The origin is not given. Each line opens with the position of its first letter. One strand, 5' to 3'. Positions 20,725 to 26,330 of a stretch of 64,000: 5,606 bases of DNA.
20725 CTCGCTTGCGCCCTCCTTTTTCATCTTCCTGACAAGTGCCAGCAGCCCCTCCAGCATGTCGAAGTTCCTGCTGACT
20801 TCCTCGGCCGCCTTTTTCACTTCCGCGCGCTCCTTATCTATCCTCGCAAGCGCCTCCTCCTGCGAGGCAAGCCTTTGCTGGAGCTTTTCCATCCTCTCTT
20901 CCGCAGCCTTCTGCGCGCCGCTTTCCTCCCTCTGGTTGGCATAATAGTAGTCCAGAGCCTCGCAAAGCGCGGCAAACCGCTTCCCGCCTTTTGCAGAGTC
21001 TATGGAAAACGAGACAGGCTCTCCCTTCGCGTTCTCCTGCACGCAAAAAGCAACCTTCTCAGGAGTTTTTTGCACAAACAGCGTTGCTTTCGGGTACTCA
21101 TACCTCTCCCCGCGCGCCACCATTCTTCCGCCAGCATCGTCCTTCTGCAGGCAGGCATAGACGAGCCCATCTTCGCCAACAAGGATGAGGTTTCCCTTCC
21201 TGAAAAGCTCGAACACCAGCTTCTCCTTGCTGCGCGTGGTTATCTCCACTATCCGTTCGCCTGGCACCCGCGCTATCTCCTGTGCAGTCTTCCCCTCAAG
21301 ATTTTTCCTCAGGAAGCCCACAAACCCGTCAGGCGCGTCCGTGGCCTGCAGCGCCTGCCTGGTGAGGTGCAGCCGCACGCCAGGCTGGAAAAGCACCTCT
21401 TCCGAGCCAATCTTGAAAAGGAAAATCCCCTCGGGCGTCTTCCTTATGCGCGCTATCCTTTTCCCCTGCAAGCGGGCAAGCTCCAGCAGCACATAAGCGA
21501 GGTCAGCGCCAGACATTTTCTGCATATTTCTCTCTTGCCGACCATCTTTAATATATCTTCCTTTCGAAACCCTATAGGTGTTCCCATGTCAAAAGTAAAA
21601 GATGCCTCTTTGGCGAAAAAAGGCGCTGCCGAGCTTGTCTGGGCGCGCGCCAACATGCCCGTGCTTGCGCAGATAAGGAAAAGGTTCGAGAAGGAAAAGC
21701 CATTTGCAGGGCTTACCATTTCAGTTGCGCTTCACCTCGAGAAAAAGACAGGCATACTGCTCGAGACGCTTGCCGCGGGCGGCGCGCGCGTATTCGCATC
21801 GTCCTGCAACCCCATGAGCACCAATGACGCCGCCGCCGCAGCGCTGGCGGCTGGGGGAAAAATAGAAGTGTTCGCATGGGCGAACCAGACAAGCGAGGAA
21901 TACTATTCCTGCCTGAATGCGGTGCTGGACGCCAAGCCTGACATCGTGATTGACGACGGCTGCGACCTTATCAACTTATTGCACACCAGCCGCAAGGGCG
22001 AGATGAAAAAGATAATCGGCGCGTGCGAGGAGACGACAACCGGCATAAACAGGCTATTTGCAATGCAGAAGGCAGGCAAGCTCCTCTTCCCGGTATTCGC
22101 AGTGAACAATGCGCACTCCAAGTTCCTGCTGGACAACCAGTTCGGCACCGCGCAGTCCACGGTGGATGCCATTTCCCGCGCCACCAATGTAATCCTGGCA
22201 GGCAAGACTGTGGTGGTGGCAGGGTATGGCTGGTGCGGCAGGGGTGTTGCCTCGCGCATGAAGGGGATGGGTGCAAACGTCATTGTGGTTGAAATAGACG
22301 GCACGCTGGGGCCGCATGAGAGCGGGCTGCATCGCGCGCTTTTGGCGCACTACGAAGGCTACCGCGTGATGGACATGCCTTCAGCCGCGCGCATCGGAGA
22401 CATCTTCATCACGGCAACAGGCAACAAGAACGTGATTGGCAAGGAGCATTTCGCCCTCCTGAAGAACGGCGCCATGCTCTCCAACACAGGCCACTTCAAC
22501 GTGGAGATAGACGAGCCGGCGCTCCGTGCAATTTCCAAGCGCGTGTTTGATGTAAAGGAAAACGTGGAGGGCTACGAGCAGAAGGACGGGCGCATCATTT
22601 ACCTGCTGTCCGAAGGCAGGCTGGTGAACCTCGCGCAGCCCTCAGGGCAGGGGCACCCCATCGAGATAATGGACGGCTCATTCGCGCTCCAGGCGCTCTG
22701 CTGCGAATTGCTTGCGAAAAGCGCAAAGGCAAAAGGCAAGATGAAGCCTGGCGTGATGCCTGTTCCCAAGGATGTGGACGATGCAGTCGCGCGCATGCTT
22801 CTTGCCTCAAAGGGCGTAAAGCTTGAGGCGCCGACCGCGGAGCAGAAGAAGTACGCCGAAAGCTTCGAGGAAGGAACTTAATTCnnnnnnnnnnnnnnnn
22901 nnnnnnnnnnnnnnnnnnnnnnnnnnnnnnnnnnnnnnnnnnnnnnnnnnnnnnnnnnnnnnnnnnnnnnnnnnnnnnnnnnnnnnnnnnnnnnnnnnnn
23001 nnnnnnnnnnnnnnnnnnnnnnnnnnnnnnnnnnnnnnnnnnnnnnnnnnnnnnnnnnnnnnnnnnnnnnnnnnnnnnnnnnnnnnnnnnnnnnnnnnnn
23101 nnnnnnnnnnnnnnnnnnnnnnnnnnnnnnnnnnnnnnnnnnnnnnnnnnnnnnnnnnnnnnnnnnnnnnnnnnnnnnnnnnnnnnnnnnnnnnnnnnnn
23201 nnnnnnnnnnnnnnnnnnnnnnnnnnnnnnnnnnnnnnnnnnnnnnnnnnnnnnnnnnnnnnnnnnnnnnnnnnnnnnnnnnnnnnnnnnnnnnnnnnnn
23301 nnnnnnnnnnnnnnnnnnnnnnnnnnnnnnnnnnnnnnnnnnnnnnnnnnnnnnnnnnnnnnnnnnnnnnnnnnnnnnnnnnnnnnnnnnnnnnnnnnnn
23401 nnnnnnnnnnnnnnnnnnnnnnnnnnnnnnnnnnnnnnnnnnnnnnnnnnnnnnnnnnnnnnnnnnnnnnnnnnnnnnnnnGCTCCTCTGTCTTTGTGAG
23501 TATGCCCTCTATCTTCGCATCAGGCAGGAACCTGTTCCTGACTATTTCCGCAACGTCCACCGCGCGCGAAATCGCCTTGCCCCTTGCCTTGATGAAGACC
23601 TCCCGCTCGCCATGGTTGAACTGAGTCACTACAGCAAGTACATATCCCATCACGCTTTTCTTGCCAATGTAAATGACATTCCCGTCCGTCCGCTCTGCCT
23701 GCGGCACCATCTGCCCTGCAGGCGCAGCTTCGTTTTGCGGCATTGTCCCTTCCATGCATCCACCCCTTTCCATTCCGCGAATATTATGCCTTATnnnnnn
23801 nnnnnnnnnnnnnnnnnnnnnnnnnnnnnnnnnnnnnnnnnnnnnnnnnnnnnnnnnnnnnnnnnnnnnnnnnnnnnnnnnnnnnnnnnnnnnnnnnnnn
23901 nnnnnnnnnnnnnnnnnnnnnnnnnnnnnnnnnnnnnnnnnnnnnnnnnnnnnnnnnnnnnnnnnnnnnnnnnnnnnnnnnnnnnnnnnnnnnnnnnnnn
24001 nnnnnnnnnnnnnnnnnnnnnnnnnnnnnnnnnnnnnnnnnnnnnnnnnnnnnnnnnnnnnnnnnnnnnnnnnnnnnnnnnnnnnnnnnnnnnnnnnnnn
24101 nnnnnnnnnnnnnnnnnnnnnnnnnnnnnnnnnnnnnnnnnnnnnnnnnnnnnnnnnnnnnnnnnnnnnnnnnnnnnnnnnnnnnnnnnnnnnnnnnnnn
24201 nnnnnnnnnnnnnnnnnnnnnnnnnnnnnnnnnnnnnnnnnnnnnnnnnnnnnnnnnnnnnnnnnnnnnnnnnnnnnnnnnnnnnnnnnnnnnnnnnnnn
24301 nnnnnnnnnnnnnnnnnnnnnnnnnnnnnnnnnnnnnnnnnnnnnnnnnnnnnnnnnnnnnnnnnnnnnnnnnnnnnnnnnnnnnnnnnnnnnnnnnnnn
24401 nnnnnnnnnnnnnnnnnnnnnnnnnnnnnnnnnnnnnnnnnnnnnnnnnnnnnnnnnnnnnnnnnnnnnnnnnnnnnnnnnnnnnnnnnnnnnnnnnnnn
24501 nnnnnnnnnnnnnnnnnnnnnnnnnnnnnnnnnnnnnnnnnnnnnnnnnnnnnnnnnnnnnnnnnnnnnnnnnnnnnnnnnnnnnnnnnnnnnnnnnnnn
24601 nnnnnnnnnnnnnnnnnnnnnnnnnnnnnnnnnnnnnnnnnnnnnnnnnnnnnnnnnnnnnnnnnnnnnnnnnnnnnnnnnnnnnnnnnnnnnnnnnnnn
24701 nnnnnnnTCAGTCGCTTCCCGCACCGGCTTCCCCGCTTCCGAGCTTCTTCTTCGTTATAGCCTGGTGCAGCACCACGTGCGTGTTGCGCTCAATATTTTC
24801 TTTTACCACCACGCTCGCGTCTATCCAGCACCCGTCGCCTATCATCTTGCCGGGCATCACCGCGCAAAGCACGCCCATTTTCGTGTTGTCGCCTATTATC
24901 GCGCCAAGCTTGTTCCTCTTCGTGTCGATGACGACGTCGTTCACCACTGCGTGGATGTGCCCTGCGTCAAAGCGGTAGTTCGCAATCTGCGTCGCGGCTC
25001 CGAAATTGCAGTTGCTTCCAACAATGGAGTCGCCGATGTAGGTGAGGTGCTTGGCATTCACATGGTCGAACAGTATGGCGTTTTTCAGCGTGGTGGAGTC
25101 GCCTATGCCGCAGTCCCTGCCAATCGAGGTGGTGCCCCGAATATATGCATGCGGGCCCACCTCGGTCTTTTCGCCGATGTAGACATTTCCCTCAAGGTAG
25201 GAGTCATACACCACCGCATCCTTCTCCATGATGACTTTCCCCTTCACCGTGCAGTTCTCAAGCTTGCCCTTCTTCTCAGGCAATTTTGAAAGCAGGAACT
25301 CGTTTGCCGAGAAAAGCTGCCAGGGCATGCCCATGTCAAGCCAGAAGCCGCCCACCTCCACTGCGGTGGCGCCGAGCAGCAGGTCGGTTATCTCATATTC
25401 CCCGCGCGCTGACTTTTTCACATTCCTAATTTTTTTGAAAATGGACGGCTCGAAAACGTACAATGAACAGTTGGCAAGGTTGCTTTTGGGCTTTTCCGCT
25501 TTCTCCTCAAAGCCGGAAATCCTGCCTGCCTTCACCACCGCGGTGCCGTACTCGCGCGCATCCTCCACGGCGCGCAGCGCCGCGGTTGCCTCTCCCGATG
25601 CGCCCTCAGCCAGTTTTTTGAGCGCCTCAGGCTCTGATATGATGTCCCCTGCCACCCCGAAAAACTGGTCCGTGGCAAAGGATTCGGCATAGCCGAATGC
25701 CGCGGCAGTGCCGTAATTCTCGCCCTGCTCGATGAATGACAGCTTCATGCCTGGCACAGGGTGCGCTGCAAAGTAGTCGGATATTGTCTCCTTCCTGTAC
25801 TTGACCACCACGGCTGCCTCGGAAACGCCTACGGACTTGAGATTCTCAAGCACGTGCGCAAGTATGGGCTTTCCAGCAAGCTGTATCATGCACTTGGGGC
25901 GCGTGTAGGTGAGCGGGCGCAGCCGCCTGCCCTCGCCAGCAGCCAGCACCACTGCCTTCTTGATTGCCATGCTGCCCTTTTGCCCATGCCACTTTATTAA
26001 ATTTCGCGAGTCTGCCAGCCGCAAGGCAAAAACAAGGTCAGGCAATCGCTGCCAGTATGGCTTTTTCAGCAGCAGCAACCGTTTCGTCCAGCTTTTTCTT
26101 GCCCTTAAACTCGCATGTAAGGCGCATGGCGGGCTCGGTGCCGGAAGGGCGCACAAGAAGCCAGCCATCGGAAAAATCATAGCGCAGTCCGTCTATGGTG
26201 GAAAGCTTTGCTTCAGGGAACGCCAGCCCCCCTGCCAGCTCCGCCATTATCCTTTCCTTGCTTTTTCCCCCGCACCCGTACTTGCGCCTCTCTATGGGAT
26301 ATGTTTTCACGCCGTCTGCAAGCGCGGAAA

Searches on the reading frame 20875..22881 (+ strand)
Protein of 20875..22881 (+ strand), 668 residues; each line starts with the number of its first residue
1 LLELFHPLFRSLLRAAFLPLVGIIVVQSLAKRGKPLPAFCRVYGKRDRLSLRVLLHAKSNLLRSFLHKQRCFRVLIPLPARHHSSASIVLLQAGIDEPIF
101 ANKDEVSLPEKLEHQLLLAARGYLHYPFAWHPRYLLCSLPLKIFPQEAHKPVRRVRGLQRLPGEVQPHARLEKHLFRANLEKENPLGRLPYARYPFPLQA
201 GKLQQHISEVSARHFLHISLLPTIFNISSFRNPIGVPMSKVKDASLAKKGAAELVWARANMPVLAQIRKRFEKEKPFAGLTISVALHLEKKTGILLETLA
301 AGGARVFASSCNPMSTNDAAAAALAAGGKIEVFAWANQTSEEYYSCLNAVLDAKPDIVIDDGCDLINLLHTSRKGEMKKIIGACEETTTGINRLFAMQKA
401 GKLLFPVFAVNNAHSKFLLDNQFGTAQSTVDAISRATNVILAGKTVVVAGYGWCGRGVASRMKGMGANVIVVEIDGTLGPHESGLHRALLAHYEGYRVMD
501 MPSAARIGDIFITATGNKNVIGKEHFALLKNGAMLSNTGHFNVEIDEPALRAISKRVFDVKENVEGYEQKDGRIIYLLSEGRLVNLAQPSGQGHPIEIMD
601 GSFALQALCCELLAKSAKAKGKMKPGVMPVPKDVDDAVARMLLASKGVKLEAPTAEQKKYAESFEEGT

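Call 35: search_protein_families(library=pfam, proteins=[window:20875-22881:+], max_evalue=0.001)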
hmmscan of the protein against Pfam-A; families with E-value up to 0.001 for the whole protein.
window:20875-22881:+ (668 aa): 4 families
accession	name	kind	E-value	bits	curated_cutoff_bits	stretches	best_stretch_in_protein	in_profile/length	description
PF05221.23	AdoHcyase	-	4.2e-54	184.1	25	2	240-374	3-141/299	S-adenosyl-L-homocysteine hydrolase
PF00670.27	AdoHcyase_NAD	-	3.6e-45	154.4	27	1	421-588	1-159/162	S-adenosyl-L-homocysteine hydrolase, NAD binding domain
PF02826.25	2-Hacid_dh_C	-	1.7e-08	34.5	25.1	1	440-551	33-138/178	D-isomer specific 2-hydroxyacid dehydrogenase, NAD binding domain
PF07991.19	KARI_N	-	1.1e-05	25.5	20.6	1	441-545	2-101/165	Acetohydroxy acid isomeroreductase, NADPH-binding domain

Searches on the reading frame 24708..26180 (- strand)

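Call 35: search_protein_families(library=pfam, proteins=[window:24708-26180:-], max_evalue=0.001)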
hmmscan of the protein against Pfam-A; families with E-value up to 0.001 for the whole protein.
window:24708-26180:- (490 aa): 6 families
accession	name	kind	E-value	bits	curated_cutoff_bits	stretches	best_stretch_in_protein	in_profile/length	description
PF00483.29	NTP_transferase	-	6.4e-36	124.6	21.2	1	75-297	1-243/245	Nucleotidyl transferase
PF12804.13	NTP_transf_3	-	7.5e-17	62.4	27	1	76-210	1-127/160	MobA-like NTP transferase domain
PF25084.1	LbH_EIF2B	-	5.9e-15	55.6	54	2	326-400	15-88/105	EIF2B subunit epsilon LbH domain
PF00132.30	Hexapep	-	1.1e-09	38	27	1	332-366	1-35/36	Bacterial transferase hexapeptide (six repeats)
PF01128.25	IspD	-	0.00014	22.2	27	1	76-130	3-54/221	2-C-methyl-D-erythritol 4-phosphate cytidylyltransferase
PF24894.1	Hexapep_GlmU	-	0.00061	20.3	23.3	0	353-402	21-69/104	GlmU-like, C-terminal hexapeptide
